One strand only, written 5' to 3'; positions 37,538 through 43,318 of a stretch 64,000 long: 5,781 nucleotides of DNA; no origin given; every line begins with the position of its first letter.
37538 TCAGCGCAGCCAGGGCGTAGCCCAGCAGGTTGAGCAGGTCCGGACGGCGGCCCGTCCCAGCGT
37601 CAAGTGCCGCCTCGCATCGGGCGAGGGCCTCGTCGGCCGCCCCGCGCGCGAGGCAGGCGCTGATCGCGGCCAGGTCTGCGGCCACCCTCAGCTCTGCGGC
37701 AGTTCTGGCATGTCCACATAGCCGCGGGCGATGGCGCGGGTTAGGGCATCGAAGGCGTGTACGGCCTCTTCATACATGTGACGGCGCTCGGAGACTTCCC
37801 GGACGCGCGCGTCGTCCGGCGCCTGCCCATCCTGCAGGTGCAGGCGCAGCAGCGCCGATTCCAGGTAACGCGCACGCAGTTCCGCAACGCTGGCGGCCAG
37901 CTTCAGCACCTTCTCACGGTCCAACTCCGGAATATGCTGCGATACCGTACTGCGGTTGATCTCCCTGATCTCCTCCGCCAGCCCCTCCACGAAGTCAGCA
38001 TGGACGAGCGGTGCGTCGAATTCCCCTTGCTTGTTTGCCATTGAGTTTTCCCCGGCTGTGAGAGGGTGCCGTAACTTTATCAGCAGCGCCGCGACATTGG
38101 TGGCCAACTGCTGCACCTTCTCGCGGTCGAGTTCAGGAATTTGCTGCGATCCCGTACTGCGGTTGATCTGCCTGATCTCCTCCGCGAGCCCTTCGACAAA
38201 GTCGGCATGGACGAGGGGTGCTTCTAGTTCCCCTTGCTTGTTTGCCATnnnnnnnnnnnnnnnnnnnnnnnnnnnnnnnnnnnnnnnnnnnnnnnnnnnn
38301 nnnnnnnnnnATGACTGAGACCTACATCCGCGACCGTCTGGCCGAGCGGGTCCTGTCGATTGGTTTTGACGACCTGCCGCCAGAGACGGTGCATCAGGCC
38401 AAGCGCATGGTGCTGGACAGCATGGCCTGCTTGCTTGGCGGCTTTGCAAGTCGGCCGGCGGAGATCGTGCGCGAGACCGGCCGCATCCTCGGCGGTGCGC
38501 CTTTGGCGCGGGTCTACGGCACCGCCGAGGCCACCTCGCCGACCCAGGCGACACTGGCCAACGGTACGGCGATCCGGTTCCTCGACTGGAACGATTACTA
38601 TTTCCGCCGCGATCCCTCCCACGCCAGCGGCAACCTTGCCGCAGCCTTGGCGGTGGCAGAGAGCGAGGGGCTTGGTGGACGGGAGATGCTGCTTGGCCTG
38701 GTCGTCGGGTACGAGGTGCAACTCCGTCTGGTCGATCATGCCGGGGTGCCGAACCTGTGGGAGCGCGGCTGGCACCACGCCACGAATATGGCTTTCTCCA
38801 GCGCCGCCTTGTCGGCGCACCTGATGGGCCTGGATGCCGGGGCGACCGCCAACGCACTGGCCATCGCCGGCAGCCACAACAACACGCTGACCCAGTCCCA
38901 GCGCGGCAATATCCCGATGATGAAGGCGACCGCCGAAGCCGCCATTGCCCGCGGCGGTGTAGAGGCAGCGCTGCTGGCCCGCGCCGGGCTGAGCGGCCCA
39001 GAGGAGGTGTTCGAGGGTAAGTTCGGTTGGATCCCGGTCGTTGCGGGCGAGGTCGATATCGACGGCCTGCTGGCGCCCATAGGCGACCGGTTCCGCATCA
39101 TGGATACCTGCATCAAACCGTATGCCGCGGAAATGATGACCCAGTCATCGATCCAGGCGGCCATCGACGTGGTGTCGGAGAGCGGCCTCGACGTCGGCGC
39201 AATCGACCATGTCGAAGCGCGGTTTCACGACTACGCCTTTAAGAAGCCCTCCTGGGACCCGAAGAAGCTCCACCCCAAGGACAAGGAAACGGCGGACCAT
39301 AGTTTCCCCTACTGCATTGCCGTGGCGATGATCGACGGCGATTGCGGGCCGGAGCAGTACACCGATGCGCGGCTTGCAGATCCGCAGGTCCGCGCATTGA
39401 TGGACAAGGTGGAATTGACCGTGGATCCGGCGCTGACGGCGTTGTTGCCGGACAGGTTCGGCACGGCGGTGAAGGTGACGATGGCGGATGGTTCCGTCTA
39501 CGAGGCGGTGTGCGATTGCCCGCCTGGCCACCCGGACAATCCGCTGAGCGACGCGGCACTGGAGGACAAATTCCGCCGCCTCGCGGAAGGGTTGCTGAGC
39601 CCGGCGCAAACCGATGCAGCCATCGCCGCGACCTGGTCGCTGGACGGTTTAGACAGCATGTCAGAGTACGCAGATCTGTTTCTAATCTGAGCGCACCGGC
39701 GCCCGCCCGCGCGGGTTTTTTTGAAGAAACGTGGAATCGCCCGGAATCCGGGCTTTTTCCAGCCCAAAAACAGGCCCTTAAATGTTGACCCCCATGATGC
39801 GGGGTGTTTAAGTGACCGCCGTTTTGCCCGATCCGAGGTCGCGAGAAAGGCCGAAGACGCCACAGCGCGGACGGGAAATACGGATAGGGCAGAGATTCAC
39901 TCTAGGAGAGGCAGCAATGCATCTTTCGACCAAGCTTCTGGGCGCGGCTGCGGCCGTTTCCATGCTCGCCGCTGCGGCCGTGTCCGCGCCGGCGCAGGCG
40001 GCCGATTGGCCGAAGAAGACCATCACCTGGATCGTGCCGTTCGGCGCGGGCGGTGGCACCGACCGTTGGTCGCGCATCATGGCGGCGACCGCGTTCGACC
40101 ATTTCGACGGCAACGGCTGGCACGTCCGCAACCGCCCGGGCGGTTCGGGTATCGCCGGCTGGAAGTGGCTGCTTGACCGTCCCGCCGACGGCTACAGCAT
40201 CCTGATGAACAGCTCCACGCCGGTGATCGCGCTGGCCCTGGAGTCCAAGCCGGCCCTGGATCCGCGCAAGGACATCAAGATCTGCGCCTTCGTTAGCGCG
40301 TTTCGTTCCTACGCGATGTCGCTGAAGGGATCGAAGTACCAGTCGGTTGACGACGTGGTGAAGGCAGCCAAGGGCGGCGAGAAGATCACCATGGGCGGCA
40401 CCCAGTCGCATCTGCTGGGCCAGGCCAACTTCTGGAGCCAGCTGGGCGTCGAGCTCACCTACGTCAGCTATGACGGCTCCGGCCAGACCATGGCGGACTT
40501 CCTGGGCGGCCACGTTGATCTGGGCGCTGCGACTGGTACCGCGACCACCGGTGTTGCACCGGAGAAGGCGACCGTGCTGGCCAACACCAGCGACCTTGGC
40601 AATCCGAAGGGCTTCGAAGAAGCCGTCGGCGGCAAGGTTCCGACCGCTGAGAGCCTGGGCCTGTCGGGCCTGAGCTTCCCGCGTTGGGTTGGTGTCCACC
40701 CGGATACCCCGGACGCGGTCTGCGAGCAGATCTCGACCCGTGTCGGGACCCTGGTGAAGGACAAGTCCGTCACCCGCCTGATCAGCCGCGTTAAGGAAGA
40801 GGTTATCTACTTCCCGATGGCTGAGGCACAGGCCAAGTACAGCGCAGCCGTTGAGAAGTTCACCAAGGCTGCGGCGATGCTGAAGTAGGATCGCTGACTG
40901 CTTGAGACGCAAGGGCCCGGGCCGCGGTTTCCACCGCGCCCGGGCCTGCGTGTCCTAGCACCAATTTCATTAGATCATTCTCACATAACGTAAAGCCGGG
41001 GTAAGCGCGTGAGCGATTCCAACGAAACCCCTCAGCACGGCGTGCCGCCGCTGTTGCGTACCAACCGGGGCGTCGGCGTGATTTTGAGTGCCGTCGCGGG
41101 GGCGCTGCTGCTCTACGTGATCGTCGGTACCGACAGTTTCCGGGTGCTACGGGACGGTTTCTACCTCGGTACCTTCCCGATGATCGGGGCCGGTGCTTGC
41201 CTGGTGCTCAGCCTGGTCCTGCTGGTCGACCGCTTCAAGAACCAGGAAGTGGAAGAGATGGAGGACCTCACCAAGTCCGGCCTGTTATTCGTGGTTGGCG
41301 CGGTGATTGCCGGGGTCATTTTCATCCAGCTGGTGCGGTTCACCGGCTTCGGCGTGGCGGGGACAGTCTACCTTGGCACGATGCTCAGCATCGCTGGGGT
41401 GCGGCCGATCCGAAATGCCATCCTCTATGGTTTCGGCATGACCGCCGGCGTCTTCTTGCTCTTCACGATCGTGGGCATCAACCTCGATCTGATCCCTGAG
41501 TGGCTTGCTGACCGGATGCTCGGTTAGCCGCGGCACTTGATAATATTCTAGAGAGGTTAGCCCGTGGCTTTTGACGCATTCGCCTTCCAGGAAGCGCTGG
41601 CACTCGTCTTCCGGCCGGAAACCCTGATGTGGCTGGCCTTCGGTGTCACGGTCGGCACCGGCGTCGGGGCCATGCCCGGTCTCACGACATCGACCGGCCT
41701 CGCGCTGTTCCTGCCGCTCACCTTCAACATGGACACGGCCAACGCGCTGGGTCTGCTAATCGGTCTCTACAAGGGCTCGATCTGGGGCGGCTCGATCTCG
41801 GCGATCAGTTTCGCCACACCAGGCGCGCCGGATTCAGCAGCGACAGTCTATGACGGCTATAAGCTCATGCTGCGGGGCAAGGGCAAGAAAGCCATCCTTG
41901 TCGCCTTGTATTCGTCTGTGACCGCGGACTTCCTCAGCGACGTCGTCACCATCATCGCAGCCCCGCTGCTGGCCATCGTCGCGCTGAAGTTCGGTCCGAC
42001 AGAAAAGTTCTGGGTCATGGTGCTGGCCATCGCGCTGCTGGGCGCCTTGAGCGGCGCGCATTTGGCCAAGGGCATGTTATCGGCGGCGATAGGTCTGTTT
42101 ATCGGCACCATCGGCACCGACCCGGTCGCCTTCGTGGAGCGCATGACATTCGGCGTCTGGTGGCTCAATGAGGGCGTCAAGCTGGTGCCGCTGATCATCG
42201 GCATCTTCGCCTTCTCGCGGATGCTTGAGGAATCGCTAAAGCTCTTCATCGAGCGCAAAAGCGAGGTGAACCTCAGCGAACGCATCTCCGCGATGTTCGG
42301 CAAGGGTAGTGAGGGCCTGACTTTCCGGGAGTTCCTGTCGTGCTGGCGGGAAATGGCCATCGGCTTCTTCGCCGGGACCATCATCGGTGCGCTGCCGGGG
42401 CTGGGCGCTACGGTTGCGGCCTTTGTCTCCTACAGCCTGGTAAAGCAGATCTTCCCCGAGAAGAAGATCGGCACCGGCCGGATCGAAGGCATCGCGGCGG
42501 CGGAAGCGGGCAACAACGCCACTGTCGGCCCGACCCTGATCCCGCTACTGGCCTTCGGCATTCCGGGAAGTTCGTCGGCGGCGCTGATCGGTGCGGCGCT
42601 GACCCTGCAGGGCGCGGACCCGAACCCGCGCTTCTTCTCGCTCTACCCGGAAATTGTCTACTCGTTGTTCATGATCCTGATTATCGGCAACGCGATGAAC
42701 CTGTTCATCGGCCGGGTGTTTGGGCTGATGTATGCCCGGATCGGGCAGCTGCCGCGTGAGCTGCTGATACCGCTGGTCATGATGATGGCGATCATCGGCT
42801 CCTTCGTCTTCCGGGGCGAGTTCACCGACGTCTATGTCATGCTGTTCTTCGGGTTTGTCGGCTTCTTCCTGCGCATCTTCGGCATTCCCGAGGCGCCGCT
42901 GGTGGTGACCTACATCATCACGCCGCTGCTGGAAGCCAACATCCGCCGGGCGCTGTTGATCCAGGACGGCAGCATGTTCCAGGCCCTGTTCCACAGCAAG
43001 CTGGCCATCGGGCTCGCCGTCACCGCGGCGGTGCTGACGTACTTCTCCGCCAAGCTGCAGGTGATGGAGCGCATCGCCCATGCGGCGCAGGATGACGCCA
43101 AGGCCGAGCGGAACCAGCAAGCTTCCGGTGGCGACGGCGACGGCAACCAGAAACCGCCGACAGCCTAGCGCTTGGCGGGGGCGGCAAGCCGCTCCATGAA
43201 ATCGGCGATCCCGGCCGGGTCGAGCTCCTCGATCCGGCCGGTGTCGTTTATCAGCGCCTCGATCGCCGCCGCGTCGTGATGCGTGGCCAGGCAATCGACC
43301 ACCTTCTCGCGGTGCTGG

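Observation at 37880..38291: In-frame 207-bp tandem duplication covering the RBS and first about 54 codons of a small gene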

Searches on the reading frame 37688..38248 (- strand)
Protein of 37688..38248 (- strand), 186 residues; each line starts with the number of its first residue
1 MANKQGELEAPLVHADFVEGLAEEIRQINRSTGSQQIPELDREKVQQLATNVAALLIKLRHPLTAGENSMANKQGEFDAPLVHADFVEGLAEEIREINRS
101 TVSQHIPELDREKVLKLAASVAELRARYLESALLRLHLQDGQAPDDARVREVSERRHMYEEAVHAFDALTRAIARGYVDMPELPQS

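Call 9: search_protein_families(library=ncbifam, proteins=[window:37688-38248:-], max_evalue=1)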
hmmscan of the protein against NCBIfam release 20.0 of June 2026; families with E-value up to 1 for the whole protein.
window:37688-38248:- (186 aa): 4 families
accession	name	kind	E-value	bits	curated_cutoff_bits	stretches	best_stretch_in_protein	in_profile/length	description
TIGR04038.1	tatD_link_rSAM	subfamily_domain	0.11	12.2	129.7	1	15-128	74-190/192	TatD family nuclease-associated radical SAM protein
NF042906.1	Moor_cyan_RiPP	subfamily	0.12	12.9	75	0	97-114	14-31/63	cyanobactin class RiPP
NF010251.0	PRK13696.1-3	equivalog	0.2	12.2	101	0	84-131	29-76/84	hypothetical protein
TIGR04154.1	archaeo_STT3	subfamily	0.28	9.4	450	1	117-162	628-673/831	oligosaccharyl transferase, archaeosortase A system-associated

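Call 11: search_protein_families(library=pfam, proteins=[window:37688-38248:-], max_evalue=0.1)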
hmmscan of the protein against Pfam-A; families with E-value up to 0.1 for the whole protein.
window:37688-38248:- (186 aa): 3 families
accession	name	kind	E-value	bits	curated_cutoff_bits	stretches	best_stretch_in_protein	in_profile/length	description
PF09429.15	Wbp11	-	0.052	14.4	24.3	0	10-54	32-75/78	WW domain binding protein 11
PF00273.25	Serum_albumin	-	0.062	13.4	34.4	0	92-126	12-46/176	Serum albumin family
PF02452.23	PemK_toxin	-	0.096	13.3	23.1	0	21-55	74-108/109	PemK-like, MazF-like toxin of type II toxin-antitoxin system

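Call 12: search_protein_families(library=phrogs, proteins=[window:37688-38248:-], max_evalue=1)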
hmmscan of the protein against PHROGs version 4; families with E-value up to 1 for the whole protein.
window:37688-38248:- (186 aa): 7 families
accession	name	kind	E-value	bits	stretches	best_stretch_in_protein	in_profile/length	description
phrog_21131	-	unknown function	0.0031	18.8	0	81-108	28-55/89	-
phrog_28292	-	unknown function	0.015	16.6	0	92-131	20-60/77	-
phrog_16149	-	unknown function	0.039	15.2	0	90-117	14-40/53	-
phrog_37294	-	unknown function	0.075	14.3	0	39-64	24-49/61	-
phrog_1785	-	unknown function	0.13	13.4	0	12-31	7-26/71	-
phrog_7895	-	unknown function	0.28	12.5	0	2-27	38-63/73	-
phrog_6288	-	unknown function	0.38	11.3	0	75-142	154-215/322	-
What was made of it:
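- Tried and rejected: Pfam, NCBIfam and PHROGs gave best E-values of 0.003-0.1, all below the curated cut-offs (calls 9, 11, 12).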

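Call 13: find_homologous_proteins(query=window:37691-38248:-, max_evalue=0.01)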
Query window:37691-38248:- (186 aa): 7 proteins with E <= 0.01 among 2880 candidates.
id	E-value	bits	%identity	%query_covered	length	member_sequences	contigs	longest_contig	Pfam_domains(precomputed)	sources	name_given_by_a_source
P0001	5.9e-112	389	100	100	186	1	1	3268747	-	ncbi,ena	-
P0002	6.1e-56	207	85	62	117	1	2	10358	-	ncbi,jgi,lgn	jgi:hypothetical protein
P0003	2.3e-36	143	62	61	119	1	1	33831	-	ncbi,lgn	ncbi:MAG: hypothetical protein WD270_07555 [Acetobacterales bacterium]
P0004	4.7e-17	80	41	60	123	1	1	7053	-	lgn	-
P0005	3.9e-13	68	47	51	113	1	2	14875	-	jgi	jgi:hypothetical protein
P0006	3.4e-11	61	45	51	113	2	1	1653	-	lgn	-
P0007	3.5e-11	61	42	51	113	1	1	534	-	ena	-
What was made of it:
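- All other homologs are 113-123 aa (call 13). An independent public annotation calls the same 186-aa ORF on a 3.27-Mb contig (call 13).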

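Call 16: find_encoding_contigs(protein=P0002, flank=5000)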
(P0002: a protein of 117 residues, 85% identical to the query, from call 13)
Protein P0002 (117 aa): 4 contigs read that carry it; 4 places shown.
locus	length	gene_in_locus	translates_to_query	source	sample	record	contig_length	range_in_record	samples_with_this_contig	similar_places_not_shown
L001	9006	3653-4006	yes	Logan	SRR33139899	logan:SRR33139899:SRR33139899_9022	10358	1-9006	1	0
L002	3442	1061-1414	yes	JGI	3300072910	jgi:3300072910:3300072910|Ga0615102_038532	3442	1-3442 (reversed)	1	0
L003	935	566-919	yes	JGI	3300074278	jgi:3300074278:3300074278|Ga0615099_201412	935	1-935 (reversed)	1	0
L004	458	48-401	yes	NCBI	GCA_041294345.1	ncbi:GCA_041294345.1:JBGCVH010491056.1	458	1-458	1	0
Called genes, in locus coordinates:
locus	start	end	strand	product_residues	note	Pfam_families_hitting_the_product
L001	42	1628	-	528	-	PF01970:TctA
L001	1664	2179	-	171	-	PF07331:TctB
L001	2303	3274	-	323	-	PF03401:TctC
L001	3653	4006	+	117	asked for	-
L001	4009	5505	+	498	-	PF12895:ANAPC3 (faint), PF13176:TPR_7 (faint), PF13432:TPR_16, PF13424:TPR_12, PF13432:TPR_16 (weak), PF14559:TPR_19 (weak), PF13424:TPR_12 (weak), PF13432:TPR_16 (weak), +10 more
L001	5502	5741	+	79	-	-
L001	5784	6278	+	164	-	PF13279:4HBT_2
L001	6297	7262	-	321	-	PF00389:2-Hacid_dh, PF02826:2-Hacid_dh_C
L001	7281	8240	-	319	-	PF00389:2-Hacid_dh, PF02826:2-Hacid_dh_C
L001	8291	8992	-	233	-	PF02586:SRAP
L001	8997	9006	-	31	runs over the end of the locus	-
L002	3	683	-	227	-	?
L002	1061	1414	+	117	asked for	-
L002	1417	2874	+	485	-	PF12895:ANAPC3 (faint), PF13428:TPR_14 (faint), PF00515:TPR_1 (faint), PF07719:TPR_2 (faint), PF13432:TPR_16, PF13424:TPR_12, PF13432:TPR_16 (weak), PF14559:TPR_19 (weak), +5 more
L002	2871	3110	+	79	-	-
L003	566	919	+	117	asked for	-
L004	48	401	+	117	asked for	-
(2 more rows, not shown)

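Call 17: find_encoding_contigs(protein=P0003, flank=5000)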
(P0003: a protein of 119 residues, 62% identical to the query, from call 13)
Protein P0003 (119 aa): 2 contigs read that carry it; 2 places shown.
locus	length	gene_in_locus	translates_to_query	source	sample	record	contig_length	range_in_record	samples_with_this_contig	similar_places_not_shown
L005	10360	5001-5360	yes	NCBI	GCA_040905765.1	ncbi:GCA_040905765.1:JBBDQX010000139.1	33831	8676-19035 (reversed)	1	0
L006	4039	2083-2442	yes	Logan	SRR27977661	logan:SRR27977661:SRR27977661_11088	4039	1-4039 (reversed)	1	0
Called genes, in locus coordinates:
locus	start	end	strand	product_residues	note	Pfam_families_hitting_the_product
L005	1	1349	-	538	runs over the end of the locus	PF01970:TctA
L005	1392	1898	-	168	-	PF07331:TctB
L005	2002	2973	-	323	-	PF03401:TctC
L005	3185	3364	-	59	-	-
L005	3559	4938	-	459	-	PF03972:MmgE_PrpD_N, PF19305:MmgE_PrpD_C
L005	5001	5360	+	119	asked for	-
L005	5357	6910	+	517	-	PF07719:TPR_2 (faint), PF13424:TPR_12 (faint), PF13428:TPR_14 (faint), PF13432:TPR_16 (weak), PF14559:TPR_19 (weak), PF13432:TPR_16 (weak), PF13414:TPR_11 (weak), PF13432:TPR_16 (weak), +9 more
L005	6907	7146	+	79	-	-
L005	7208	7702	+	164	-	PF13279:4HBT_2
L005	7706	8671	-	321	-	PF00389:2-Hacid_dh, PF02826:2-Hacid_dh_C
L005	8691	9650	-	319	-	PF00389:2-Hacid_dh, PF02826:2-Hacid_dh_C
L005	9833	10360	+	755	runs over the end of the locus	PF01804:Penicil_amidase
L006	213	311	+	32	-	-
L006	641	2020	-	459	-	PF03972:MmgE_PrpD_N, PF19305:MmgE_PrpD_C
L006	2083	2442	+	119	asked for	-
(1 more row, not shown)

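Call 18: find_encoding_contigs(protein=P0001, flank=3000)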
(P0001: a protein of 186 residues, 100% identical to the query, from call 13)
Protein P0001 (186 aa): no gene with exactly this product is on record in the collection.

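Call 33: find_related_loci(query=window:37691-38248:-, collection=metagenome_contigs, flank=3000)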
Query window:37691-38248:- (186 aa) in metagenome_contigs; peptide patterns used: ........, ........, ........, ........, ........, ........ (x = any residue, [..] = any of these).
224 stretches matched a pattern, but none encodes a relative of the query by tblastn (E <= 1e-3).

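Call 34: list_cluster_members(proteins=[P0001, P0002, P0003, P0004])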
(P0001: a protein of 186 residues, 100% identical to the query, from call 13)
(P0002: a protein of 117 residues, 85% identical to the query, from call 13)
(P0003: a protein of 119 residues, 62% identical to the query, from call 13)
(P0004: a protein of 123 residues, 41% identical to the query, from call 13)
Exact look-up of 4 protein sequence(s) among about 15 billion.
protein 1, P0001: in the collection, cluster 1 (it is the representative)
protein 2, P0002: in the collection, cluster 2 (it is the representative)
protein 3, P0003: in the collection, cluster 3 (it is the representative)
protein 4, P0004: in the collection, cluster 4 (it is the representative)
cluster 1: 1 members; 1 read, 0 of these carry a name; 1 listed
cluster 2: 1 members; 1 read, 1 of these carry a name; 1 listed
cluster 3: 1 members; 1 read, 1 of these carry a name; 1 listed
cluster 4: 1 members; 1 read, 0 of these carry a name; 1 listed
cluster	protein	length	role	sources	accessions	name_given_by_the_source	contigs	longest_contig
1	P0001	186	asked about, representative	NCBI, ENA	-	-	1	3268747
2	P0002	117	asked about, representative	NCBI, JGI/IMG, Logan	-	hypothetical protein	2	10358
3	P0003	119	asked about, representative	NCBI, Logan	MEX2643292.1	MAG: hypothetical protein WD270_07555 [Acetobacterales bacterium]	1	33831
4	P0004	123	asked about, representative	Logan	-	-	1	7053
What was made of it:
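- Tried and rejected: The organism is therefore placed only by its nearest homolog, an Acetobacterales MAG (calls 13, 34).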

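Call 49: predict_structure(alignment_id=A4)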
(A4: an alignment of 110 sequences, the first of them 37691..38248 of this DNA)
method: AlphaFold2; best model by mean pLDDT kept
length: 186 residues; sequences in the alignment: 110
mean_pLDDT: 77.4   pTM: 0.55
mean pLDDT of the five models: 77.4, 77.3, 77.2, 75.7, 74.0
residues with pLDDT >= 90: 75; 70-90: 48; 50-70: 42; < 50: 21
segments of 3 or more residues with pLDDT < 50: 5-13, 71-73
pLDDT, mean of each block of 10 residues (from residue 1): 47 60 70 54 73 72 53 53 82 92 90 96 97 84 89 97 96 91 67
secondary structure, 60 per line:
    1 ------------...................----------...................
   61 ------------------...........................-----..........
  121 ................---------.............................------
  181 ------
elements in order: H13-31 H42-60 H79-105 H111-136 H146-174
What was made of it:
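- Its pLDDT is 47-73, against 82-97 for the core (call 49). AlphaFold2 gives the duplicated module low confidence (call 49), which fits a floppy or non-functional appendage equally well.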

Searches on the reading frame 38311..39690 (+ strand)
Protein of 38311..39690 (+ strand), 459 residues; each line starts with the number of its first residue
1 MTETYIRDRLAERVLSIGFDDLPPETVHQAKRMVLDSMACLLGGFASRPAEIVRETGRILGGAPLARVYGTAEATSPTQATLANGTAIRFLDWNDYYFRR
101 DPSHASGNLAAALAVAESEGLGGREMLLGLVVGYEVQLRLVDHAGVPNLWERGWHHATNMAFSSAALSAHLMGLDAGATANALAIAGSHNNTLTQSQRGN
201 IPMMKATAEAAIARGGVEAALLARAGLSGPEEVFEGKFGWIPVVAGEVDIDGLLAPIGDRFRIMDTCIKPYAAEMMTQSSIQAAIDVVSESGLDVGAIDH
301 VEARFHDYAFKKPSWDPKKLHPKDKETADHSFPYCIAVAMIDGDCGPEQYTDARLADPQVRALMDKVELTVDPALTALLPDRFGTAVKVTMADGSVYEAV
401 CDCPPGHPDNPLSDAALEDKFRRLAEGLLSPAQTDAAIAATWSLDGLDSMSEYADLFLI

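Call 11: search_protein_families(library=pfam, proteins=[window:38311-39690:+], max_evalue=0.1)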
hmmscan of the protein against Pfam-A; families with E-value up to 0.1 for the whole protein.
window:38311-39690:+ (459 aa): 2 families
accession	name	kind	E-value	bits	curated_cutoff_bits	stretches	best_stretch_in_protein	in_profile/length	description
PF03972.19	MmgE_PrpD_N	-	9.4e-65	218.7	32.1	1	9-249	2-240/244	MmgE/PrpD N-terminal domain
PF19305.4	MmgE_PrpD_C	-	1.3e-46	159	32.1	1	271-443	1-172/173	MmgE/PrpD C-terminal domain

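Call 66: search_protein_families(library=ncbifam, proteins=[window:38311-39690:+], max_evalue=0.001)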
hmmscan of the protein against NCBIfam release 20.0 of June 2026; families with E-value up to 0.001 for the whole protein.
window:38311-39690:+ (459 aa): 3 families
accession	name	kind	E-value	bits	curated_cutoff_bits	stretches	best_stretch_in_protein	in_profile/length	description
NF042438.1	PrpD_hiGCgrampos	equivalog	2.4e-44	151.8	950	1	10-452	21-478/499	2-methylcitrate dehydratase PrpD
NF006943.0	PRK09425.1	equivalog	6.9e-28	97.6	575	1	25-458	32-479/480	bifunctional 2-methylcitrate dehydratase/aconitate hydratase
TIGR02330.1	prpD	equivalog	1.6e-23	83.2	458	1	25-459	20-468/468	2-methylcitrate dehydratase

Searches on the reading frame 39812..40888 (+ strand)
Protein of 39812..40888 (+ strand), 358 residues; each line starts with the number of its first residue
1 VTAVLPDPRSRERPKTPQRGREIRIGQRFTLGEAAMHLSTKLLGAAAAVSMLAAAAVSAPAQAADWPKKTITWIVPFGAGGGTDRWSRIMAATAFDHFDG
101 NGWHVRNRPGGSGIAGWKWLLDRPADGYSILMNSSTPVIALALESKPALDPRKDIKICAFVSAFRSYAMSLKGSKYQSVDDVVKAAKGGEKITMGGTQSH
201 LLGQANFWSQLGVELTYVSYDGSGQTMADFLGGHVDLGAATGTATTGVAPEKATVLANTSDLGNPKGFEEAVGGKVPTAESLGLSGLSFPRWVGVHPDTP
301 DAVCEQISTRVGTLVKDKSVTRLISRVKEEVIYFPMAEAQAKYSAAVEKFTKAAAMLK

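Call 11: search_protein_families(library=pfam, proteins=[window:39812-40888:+], max_evalue=0.1)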
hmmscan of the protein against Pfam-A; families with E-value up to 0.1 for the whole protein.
window:39812-40888:+ (358 aa): 1 family
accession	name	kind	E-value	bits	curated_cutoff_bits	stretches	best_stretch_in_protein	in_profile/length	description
PF03401.19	TctC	-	1.6e-12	48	27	1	105-331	19-246/274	Tripartite tricarboxylate transporter family receptor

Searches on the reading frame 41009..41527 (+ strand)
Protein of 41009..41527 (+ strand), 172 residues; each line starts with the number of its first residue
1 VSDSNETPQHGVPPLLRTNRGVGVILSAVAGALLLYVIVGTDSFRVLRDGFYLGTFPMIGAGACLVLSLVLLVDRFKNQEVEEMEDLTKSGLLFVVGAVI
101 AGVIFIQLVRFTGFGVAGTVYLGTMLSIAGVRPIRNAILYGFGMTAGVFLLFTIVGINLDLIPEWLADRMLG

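Call 11: search_protein_families(library=pfam, proteins=[window:41009-41527:+], max_evalue=0.1)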
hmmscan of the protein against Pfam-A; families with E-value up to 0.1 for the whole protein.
window:41009-41527:+ (172 aa): 3 families
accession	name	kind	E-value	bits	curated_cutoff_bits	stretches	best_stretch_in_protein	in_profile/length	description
PF07331.16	TctB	-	6.1e-11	43.1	29.1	1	22-154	3-130/137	Tripartite tricarboxylate transporter TctB family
PF03916.19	NrfD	-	0.0037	17.4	25.8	1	58-106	21-68/313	Polysulphide reductase, NrfD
PF20077.4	CcmD_alt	-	0.016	15.7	23.5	1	65-109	2-47/61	CcmD family protein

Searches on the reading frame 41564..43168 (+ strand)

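Call 11: search_protein_families(library=pfam, proteins=[window:41564-43168:+], max_evalue=0.1)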
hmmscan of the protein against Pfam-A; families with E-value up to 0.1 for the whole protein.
window:41564-43168:+ (534 aa): 2 families
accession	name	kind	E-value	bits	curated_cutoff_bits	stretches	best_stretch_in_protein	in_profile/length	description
PF01970.21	TctA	-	1.5e-122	409.8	28.9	1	21-447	1-422/423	Tripartite tricarboxylate transporter TctA family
PF08122.17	NDUF_B12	-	0.011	16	22.7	1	261-300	10-49/55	NADH-ubiquinone oxidoreductase B12 subunit family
